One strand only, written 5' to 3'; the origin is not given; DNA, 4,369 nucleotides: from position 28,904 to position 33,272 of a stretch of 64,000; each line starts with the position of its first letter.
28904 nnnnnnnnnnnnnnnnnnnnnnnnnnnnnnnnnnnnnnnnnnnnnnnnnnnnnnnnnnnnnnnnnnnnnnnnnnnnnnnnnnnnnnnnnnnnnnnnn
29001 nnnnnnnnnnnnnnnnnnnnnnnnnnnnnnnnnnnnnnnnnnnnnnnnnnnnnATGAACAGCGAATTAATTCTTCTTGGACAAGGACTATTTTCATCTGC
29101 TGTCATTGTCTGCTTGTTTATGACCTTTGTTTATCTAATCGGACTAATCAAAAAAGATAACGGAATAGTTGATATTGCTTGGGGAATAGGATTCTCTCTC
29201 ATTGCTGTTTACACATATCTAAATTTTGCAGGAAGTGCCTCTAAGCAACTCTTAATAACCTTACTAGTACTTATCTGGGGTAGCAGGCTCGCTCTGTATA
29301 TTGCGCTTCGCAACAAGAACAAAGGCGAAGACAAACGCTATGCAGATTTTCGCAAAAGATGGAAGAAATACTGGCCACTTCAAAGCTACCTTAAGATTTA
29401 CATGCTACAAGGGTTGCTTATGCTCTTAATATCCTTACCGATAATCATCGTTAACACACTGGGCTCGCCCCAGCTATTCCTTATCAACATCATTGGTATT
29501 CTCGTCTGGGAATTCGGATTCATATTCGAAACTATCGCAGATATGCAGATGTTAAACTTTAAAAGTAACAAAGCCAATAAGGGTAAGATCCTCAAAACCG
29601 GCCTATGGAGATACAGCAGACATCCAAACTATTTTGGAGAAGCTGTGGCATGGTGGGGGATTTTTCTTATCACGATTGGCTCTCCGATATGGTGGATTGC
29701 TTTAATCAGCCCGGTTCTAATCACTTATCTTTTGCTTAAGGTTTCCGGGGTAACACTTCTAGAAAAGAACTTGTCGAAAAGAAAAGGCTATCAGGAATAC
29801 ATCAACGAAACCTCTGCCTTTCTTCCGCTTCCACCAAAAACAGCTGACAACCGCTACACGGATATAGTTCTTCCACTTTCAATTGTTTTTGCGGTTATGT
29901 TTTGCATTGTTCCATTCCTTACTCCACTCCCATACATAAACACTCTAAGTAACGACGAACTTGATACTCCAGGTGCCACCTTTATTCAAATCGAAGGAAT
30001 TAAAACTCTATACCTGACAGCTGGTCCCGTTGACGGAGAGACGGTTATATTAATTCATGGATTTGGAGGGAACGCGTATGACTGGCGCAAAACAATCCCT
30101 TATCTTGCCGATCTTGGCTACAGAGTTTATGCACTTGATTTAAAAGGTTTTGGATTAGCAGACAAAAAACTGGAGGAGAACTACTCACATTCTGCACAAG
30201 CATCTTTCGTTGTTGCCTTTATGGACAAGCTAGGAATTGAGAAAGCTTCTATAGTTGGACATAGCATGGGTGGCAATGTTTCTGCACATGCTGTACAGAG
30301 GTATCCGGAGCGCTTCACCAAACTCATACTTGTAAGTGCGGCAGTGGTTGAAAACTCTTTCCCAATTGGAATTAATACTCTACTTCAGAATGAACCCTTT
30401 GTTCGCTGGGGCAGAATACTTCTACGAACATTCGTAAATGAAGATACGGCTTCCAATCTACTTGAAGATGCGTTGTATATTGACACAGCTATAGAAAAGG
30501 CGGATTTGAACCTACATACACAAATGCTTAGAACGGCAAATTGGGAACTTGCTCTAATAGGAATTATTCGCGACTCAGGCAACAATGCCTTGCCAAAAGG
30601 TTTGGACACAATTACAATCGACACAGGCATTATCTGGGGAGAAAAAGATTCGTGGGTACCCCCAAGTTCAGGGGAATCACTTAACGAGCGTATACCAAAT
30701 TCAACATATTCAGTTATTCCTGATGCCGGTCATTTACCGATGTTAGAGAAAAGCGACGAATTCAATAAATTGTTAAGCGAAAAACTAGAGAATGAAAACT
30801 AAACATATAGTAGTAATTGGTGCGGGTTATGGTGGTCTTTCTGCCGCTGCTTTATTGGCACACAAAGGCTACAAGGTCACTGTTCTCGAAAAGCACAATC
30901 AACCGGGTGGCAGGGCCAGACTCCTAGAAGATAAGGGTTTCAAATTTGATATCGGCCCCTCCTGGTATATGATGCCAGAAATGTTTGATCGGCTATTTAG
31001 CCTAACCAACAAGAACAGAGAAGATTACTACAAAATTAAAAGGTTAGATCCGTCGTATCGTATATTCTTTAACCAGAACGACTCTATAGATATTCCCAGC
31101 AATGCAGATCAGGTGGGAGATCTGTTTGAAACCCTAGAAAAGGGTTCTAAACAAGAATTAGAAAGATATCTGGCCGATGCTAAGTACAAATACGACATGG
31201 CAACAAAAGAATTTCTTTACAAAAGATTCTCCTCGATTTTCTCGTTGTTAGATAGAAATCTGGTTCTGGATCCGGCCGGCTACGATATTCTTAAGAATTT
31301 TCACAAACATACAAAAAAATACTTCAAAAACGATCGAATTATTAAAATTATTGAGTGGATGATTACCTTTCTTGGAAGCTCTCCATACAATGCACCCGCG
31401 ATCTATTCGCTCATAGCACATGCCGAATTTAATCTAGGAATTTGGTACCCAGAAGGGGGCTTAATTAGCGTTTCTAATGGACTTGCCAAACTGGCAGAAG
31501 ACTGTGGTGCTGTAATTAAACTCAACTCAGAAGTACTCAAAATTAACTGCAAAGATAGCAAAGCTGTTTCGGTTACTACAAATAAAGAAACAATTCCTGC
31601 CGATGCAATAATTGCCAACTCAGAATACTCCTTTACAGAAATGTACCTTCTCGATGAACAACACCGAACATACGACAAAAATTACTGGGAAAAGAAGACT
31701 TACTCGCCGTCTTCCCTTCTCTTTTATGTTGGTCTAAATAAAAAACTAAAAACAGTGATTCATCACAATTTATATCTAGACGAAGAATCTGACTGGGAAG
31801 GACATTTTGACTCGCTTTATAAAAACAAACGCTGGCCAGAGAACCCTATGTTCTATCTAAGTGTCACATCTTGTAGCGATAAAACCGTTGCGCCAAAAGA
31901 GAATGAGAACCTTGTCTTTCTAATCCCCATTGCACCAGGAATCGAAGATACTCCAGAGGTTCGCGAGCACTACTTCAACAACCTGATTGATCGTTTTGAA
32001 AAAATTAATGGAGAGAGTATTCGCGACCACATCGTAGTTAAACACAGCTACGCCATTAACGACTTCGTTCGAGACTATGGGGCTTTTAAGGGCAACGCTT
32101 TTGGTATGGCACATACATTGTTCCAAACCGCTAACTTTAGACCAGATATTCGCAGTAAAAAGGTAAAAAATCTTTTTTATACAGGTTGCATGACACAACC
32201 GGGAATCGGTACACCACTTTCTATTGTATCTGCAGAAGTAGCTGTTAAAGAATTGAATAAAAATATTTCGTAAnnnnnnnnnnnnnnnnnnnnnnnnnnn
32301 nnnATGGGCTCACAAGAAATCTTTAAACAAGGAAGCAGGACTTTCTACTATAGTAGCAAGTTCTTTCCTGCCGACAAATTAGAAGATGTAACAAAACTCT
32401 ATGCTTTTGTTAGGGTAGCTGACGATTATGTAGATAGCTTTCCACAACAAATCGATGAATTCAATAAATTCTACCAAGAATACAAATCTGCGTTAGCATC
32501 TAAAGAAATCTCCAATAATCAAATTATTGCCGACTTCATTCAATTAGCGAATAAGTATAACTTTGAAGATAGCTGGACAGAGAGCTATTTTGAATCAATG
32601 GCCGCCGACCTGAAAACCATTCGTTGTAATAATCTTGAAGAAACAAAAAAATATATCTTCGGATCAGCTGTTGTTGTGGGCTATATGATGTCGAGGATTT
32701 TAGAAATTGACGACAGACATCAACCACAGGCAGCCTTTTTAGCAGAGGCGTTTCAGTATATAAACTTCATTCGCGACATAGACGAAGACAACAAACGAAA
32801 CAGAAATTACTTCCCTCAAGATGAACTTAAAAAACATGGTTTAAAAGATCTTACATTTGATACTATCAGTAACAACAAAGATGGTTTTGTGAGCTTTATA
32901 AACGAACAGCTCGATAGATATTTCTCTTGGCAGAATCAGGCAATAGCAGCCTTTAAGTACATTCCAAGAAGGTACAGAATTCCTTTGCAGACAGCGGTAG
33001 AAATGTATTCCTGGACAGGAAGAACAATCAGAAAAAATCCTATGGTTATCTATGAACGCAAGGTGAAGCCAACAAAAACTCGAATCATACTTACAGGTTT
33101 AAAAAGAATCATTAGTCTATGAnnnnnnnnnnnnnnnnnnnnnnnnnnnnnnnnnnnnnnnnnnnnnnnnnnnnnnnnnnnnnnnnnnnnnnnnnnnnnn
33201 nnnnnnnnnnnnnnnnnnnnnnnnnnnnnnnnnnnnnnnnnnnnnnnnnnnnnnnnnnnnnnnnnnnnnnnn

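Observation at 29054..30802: Fusion of an ICMT/steroid-reductase-like (DUF1295) membrane domain to an alpha/beta-hydrolase inside the carotenoid operon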

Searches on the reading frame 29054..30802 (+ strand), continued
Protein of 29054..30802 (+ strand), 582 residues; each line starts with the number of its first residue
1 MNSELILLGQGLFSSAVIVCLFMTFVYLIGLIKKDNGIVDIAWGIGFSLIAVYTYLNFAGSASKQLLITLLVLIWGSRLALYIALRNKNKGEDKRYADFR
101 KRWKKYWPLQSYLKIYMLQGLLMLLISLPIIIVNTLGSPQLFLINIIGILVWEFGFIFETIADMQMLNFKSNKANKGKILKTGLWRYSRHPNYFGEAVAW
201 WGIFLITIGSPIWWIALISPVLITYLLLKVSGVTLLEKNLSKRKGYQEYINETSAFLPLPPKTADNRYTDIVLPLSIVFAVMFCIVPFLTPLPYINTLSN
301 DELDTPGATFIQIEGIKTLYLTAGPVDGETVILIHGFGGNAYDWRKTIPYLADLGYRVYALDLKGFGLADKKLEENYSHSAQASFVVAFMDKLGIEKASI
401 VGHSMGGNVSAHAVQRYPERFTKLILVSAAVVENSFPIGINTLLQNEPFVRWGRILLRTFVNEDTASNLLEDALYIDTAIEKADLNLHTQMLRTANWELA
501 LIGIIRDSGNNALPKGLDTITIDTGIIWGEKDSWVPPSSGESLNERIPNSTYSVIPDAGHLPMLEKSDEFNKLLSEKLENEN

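Call 83: find_encoding_contigs(protein=P0098, flank=8000, max_places=3)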
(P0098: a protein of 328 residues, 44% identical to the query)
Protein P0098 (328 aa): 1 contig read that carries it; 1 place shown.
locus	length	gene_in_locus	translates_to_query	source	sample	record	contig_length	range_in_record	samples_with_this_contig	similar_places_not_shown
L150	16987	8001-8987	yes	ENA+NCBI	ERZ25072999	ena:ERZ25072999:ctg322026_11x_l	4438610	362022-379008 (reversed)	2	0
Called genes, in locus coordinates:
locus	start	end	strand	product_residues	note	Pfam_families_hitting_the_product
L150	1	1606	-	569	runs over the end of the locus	PF02776:TPP_enzyme_N, PF00205:TPP_enzyme_M, PF02775:TPP_enzyme_C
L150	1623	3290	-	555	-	PF00920:ILVD_EDD_N, PF24877:ILV_EDD_C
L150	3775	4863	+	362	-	PF01476:LysM, PF23446:LysM1_NFP_LYK (faint), PF01476:LysM, PF23473:LysM3_LYK4_5 (weak), PF01476:LysM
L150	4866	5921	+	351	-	PF00291:PALP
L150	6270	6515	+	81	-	-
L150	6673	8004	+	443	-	PF05977:MFS_3, PF07690:MFS_1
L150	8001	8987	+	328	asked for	PF00561:Abhydrolase_1, PF12146:Hydrolase_4, PF12697:Abhydrolase_6, PF03096:Ndr (weak), PF06821:Ser_hydrolase (faint)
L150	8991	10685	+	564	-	-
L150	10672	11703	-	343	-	PF02219:MTHFR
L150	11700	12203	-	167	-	PF12225:DUF5981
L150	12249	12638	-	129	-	PF00077:RVP (weak), PF13650:Asp_protease_2 (weak), PF13975:gag-asp_proteas (weak)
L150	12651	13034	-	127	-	PF18929:DUF5678 (faint)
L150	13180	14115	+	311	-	PF01040:UbiA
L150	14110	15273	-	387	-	PF07143:AttH, PF17186:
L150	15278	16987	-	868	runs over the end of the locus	PF12704:MacB_PCD, PF02687:FtsX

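Call 87: search_protein_families(library=pfam, proteins=[L060:2904-3428:-, L149:6594-7955:-, L150:8991-10685:+, L001:9310-9936:-, L004:4564-5058:+, L065:8043-8483:-], max_evalue=0.01)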
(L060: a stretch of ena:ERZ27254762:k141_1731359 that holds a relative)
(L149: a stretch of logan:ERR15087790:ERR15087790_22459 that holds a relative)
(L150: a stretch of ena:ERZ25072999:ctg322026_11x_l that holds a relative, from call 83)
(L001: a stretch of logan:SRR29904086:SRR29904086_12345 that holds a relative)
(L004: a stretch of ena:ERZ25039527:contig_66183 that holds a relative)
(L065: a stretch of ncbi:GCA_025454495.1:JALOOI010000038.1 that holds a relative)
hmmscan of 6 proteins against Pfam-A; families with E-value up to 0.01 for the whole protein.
L060:2904-3428:- (175 aa): 0 families

L149:6594-7955:- (453 aa): 0 families

L150:8991-10685:+ (564 aa): 0 families

L001:9310-9936:- (208 aa): 0 families

L004:4564-5058:+ (164 aa): 0 families

L065:8043-8483:- (146 aa): 1 family
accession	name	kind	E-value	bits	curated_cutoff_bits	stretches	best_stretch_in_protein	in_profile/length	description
PF22503.1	DUF6992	-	9.1e-29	100.6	27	1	13-134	1-122/122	Family of unknown function (DUF6992)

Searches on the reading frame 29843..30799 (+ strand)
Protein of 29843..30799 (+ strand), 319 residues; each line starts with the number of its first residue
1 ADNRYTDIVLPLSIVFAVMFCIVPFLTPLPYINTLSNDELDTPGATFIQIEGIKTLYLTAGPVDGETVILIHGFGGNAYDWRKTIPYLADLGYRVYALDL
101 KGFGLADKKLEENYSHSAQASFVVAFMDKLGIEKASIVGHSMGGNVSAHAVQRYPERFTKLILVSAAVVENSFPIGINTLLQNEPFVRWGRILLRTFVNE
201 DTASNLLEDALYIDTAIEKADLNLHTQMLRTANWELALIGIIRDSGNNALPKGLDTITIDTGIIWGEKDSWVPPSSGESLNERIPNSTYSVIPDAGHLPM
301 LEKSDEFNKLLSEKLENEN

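Call 52: find_related_loci(query=A4, collection=metagenome_contigs, flank=8000)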
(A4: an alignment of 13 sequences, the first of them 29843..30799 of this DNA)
Query A4 (319 aa) in metagenome_contigs; peptide patterns used: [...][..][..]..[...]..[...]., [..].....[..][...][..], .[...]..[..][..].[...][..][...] (x = any residue, [..] = any of these).
600 stretches matched a pattern (row limit reached: there are more); 426 encode a relative of the query (tblastn E <= 1e-3); the best 80 are kept; 80 distinct loci.
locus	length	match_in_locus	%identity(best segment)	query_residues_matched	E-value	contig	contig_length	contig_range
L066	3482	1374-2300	38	24-319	4e-73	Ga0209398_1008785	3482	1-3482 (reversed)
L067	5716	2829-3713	38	24-317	1e-62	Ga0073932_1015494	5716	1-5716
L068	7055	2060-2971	38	24-315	8e-62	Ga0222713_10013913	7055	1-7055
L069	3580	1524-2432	38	23-315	6e-62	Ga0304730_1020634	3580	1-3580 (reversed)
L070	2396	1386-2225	39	42-313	1e-61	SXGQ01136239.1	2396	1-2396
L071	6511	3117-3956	39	42-315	4e-60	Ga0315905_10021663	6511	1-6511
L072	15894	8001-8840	39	42-315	6e-60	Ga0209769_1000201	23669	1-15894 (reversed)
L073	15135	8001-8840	39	42-315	9e-60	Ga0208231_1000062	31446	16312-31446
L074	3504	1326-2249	35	12-319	6e-59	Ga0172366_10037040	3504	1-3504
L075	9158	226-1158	36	18-307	3e-58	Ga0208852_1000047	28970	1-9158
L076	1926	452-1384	32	3-311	1e-55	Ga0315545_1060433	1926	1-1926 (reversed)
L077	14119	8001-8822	37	44-307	7e-52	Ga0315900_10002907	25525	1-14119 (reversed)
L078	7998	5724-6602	35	47-317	2e-50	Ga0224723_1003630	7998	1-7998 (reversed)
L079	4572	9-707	35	86-319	4e-43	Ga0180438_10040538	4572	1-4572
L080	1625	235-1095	33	7-306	1e-43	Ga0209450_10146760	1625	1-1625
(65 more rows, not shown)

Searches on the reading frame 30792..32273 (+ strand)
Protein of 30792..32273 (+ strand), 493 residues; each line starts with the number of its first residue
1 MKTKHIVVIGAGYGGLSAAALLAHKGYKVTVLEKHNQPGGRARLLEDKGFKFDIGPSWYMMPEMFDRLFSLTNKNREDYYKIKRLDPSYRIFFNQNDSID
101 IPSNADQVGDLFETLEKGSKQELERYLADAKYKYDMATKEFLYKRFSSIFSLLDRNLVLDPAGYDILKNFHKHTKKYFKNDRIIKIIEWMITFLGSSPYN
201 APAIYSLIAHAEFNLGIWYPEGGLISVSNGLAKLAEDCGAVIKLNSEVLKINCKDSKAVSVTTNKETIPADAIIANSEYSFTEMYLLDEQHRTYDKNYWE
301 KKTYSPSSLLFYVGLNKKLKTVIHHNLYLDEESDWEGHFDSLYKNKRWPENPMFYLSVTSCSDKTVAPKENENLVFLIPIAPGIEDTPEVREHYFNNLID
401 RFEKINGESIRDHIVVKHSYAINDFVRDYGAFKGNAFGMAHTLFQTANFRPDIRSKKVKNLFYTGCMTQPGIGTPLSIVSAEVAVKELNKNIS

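Call 4: search_protein_families(library=pfam, proteins=[window:30792-32273:+], max_evalue=0.01)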
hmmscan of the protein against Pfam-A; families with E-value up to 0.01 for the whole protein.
window:30792-32273:+ (493 aa): 15 families
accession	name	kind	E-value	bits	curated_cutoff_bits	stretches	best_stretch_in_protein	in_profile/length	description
PF01593.30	Amino_oxidase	-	1e-28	101.3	19.8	1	14-483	2-437/443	Flavin containing amine oxidoreductase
PF13450.12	NAD_binding_8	-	5.1e-17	62.4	21.9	1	8-70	1-63/68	NAD(P)-binding Rossmann-like domain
PF01266.30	DAO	-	6.4e-13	49.4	27.9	1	6-40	2-36/353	FAD dependent oxidoreductase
PF00070.33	Pyr_redox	-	8.6e-08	33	22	1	5-39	1-35/82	Pyridine nucleotide-disulphide oxidoreductase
PF03486.20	HI0933_like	-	2.5e-07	30.9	50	1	5-40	2-37/244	HI0933-like protein Rossmann domain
PF07992.20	Pyr_redox_2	-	2.8e-07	30.7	26.1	1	5-41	2-39/291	Pyridine nucleotide-disulphide oxidoreductase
PF00890.30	FAD_binding_2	-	4.3e-06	26.6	20.4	1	6-40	2-36/414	FAD binding domain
PF01946.23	Thi4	-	5.8e-06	26.1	26.2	1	5-42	19-57/235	Thi4 family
PF01494.25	FAD_binding_3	-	1.7e-05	24.7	22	1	6-43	4-43/349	FAD binding domain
PF13738.12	Pyr_redox_3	-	2.4e-05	24.1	30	0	7-36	1-31/305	Pyridine nucleotide-disulphide oxidoreductase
PF21799.2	MurD-like_N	-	0.00017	22.2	27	1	4-46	1-43/88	Mur ligase MurD-like, N-terminal domain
PF12831.13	FAD_oxidored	-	0.00029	20.7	27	1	6-41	2-37/416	FAD dependent oxidoreductase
PF01134.28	GIDA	-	0.0021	17.6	22.1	1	6-35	2-31/391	Glucose inhibited division protein A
PF03721.20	UDPG_MGDP_dh_N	-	0.0023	17.9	27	1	5-34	2-31/187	UDP-glucose/GDP-mannose dehydrogenase family, NAD binding domain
PF00996.24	GDI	-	0.0029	16.6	23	1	13-280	39-287/436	GDP dissociation inhibitor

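Call 28: search_protein_families(library=ncbifam, proteins=[window:30792-32270:+], max_evalue=0.001)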
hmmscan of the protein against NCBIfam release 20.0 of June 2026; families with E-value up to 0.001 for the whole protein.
window:30792-32270:+ (493 aa): 77 families (the best 25 are shown)
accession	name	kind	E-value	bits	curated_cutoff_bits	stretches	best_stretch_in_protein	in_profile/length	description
NF058655.1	CrtID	equivalog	1.4e-196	653.9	640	1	6-484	1-477/478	bifunctional phytoene desaturase/3,4-desaturase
TIGR02734.1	crtI_fam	subfamily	1.2e-122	410.2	238.1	1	6-491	1-491/504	phytoene desaturase family protein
NF042421.1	hydcarot_desat_CrtD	equivalog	8e-75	252.1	500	1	5-486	3-481/487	1-hydroxycarotenoid 3,4-desaturase CrtD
NF045637.1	carotdesatCrtDProt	equivalog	8.2e-62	209.3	580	1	6-488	1-482/485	1-hydroxycarotenoid 3,4-desaturase CrtD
TIGR02730.1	carot_isom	equivalog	8.9e-23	80.9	586.9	2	6-58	3-55/493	carotenoid isomerase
TIGR02733.1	desat_CrtD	equivalog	1.1e-18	67.2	549.7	1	4-55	2-53/492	C-3',4' desaturase CrtD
NF045689.1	BCarotKetCrtO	equivalog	1.5e-16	60.1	1000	1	1-43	1-43/563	beta-carotene ketolase CrtO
TIGR03467.1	HpnE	equivalog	1.3e-15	57.7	283.05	1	6-55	1-52/430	hydroxysqualene dehydroxylase HpnE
NF005560.0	PRK07233.1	equivalog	4.5e-14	52.1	252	1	5-52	2-49/435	hypothetical protein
NF005548.0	PRK07208.1-4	equivalog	1e-12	47.5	389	1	2-58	2-58/488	hypothetical protein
NF005547.0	PRK07208.1-3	equivalog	2.8e-10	39.5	380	1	2-57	3-58/465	hypothetical protein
NF050086.1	pipecolate_AmaA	exception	6.1e-10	38.3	600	1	3-40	25-62/425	L-pipecolate oxidase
NF005545.0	PRK07208.1-1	equivalog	6.2e-10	38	451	1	5-57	9-62/504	hypothetical protein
NF008843.0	PRK11883.1-3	equivalog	1.1e-09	38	406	1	4-61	2-61/424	protoporphyrinogen oxidase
NF001933.0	PRK00711.1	subfamily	1.4e-08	34.2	383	0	5-39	2-36/429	D-amino acid dehydrogenase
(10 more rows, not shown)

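Call 92: find_homologous_proteins(query=window:30792-32270:+, max_evalue=1e-80)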
Query window:30792-32270:+ (493 aa): 6351 proteins with E <= 1e-80 among 8000 candidates; the best 120 are listed.
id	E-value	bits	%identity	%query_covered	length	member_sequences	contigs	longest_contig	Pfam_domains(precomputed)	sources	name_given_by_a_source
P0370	0.0e+0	1127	99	100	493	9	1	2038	PF01946.24,PF01266.31,PF01593.31,PF13450.13,PF00890.31,PF07992.21,PF00070.34,PF13738.13,PF03486.21,PF01494.26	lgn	-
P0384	1.4e-242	824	71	98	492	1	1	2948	PF01946.24,PF01266.31,PF01593.31,PF13450.13,PF00890.31,PF07992.21,PF00070.34,PF03486.21,PF01494.26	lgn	-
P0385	9.3e-237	805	70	98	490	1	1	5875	PF01946.24,PF01266.31,PF01593.31,PF13450.13,PF00890.31,PF07992.21,PF00070.34,PF13738.13,PF03486.21,PF12831.14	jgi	-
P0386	2.8e-235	800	68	99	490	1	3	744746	PF01946.24,PF01266.31,PF01593.31,PF13450.13,PF00890.31,PF07992.21,PF00070.34,PF03486.21,PF01494.26,PF12831.14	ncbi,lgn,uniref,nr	ncbi:MAG: zeta-carotene-forming phytoene desaturase [candidate division WS6 bacterium OLB20]|uniref:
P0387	4.2e-173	595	51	99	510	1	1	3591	PF01946.24,PF01266.31,PF01593.31,PF13450.13,PF00890.31,PF07992.21,PF00070.34,PF13738.13,PF03486.21,PF01494.26,PF12831.14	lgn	-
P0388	6.4e-169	581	50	99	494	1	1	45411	PF13450.13,PF07992.21,PF00070.34,PF03486.21,PF01134.29,PF01494.26,PF12831.14,PF01946.24,PF01266.31,PF01593.31,PF00890.31,PF13738.13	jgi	jgi:phytoene desaturase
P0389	7.1e-169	581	50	99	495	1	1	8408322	PF01946.24,PF01266.31,PF01593.31,PF13450.13,PF00890.31,PF07992.21,PF00070.34,PF13738.13,PF03486.21,PF01494.26,PF12831.14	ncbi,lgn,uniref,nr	ncbi:phytoene desaturase family protein [Mucilaginibacter paludis]|uniref:Phytoene desaturase n=1 Ta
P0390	2.4e-167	576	50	99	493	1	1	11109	PF01946.24,PF01266.31,PF01593.31,PF13450.13,PF00890.31,PF07992.21,PF00070.34,PF13738.13,PF03486.21,PF01494.26,PF12831.14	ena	-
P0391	5.5e-165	568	50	100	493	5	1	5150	PF01946.24,PF01266.31,PF01593.31,PF13450.13,PF00890.31,PF07992.21,PF00070.34,PF13738.13,PF03486.21,PF01494.26,PF12831.14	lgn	-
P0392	4.0e-164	565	49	99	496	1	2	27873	PF01946.24,PF01266.31,PF01593.31,PF13450.13,PF00890.31,PF07992.21,PF00070.34,PF13738.13,PF03486.21,PF01494.26,PF12831.14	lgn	-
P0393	1.5e-163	563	49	99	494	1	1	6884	PF01946.24,PF01266.31,PF01593.31,PF13450.13,PF00890.31,PF07992.21,PF00070.34,PF13738.13,PF03486.21,PF01494.26,PF12831.14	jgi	jgi:phytoene desaturase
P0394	1.9e-163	563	49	99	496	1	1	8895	PF01946.24,PF01266.31,PF01593.31,PF13450.13,PF00890.31,PF07992.21,PF00070.34,PF13738.13,PF03486.21,PF01494.26,PF12831.14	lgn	-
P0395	3.6e-163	562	49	98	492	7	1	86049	PF01946.24,PF01266.31,PF01593.31,PF13450.13,PF00890.31,PF07992.21,PF00070.34,PF13738.13,PF03486.21,PF01494.26,PF12831.14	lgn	-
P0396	2.0e-162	559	48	99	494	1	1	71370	PF01946.24,PF01266.31,PF01593.31,PF13450.13,PF00890.31,PF07992.21,PF00070.34,PF13738.13,PF03486.21,PF01494.26,PF12831.14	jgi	jgi:phytoene desaturase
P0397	4.9e-162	558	49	99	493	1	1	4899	PF01946.24,PF01266.31,PF01593.31,PF13450.13,PF00890.31,PF07992.21,PF00070.34,PF03486.21,PF01494.26,PF12831.14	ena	-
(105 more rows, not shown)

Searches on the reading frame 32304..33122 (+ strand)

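Call 4: search_protein_families(library=pfam, proteins=[window:32304-33122:+], max_evalue=0.01)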
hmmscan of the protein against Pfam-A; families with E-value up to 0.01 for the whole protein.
window:32304-33122:+ (272 aa): 2 families
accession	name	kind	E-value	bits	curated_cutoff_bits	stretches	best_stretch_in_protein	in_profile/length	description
PF00494.24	SQS_PSY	-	5.2e-46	157.9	26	1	8-258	2-261/263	Squalene/phytoene synthase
PF00647.24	EF1G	-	0.0071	16.6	23.3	0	49-127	15-91/107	Elongation factor 1 gamma, conserved domain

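Call 28: search_protein_families(library=ncbifam, proteins=[window:32304-33119:+], max_evalue=0.001)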
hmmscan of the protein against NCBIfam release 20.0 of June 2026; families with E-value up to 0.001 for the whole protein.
window:32304-33119:+ (272 aa): 6 families
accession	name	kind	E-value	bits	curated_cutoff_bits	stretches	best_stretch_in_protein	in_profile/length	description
TIGR03465.1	HpnD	equivalog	5.7e-34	117.4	278.6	1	9-264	4-260/267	presqualene diphosphate synthase HpnD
NF045921.1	PhytnSynCrtBRhod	equivalog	1.4e-25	90.5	500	1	4-253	11-260/307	15-cis-phytoene synthase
TIGR03464.1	HpnC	equivalog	7.1e-23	81.5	250.45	1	14-262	9-259/267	squalene synthase HpnC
NF042419.1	Phyto_syn_CrtB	equivalog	2.7e-21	76.4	480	1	5-258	9-272/306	15-cis-phytoene synthase CrtB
NF045686.1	PhytoSynCyanob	equivalog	1.2e-16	60.7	550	1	6-258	27-293/310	15-cis-phytoene synthase CrtB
TIGR01559.1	squal_synth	equivalog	0.0006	19.1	286.75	1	72-182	90-212/337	squalene synthase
